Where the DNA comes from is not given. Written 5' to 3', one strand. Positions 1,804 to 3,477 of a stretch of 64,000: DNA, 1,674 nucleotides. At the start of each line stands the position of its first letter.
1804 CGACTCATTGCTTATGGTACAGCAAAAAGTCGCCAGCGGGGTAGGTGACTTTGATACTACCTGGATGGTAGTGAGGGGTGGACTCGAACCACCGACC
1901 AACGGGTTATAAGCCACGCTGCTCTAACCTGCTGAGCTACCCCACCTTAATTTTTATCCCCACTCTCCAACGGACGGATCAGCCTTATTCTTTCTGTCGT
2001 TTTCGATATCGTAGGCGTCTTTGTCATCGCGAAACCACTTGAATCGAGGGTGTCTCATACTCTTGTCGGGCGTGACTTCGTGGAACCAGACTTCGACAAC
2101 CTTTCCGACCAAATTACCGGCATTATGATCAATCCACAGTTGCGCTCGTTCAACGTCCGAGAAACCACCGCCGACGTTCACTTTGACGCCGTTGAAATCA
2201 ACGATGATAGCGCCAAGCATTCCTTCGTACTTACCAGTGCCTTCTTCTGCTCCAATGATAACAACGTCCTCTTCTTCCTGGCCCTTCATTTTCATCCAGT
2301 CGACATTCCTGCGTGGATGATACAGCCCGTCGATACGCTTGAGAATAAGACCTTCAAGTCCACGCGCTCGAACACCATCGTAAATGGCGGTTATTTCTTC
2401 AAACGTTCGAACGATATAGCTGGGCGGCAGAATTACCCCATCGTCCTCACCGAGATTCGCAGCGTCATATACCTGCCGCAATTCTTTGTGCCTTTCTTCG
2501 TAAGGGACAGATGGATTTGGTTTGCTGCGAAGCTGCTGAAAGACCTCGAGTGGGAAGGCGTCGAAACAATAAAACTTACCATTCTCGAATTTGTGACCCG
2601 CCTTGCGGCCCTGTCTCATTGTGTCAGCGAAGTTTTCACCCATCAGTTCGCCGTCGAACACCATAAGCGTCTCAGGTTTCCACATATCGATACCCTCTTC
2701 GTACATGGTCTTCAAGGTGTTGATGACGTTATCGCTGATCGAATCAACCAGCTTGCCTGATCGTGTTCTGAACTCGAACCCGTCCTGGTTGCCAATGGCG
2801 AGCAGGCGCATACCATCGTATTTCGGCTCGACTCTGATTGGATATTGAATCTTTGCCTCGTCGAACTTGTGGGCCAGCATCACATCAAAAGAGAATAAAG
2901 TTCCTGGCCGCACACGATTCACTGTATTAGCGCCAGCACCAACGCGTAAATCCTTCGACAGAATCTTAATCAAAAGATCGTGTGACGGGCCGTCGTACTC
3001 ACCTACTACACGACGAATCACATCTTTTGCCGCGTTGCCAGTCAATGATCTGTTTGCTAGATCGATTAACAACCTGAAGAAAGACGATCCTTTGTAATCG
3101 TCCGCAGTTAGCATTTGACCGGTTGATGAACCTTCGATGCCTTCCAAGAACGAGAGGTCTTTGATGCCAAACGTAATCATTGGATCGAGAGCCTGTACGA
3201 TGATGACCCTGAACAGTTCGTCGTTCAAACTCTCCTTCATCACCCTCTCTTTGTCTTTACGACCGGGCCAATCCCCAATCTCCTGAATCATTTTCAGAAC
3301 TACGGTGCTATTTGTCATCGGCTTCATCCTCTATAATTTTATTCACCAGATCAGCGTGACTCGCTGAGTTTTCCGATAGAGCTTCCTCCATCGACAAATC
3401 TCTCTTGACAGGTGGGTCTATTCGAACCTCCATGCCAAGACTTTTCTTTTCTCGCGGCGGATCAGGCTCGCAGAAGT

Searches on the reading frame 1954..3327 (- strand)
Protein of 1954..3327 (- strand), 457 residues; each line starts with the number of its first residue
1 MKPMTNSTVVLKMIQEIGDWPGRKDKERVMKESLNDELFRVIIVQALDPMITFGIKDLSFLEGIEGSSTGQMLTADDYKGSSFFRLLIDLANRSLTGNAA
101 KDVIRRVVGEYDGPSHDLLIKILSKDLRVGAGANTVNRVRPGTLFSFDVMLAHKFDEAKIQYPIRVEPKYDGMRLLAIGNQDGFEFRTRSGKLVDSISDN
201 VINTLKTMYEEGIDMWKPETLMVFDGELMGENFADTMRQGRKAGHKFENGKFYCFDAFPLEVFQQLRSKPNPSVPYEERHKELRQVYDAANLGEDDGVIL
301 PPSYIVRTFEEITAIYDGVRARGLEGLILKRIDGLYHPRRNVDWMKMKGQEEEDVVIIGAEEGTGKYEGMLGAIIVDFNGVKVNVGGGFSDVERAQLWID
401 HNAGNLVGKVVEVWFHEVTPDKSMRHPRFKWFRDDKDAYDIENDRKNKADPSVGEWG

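Call 10: search_protein_families(library=phrogs, proteins=[window:1954-3327:-], max_evalue=0.001)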
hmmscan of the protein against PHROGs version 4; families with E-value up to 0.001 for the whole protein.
window:1954-3327:- (457 aa): 2 families
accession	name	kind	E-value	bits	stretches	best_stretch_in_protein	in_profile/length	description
phrog_114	-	DNA, RNA and nucleotide metabolism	1.1e-102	345.7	1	4-440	85-505/634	ATP-dependent DNA ligase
phrog_30362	-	DNA, RNA and nucleotide metabolism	1.7e-05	25.9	1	313-437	5-138/144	DNA ligase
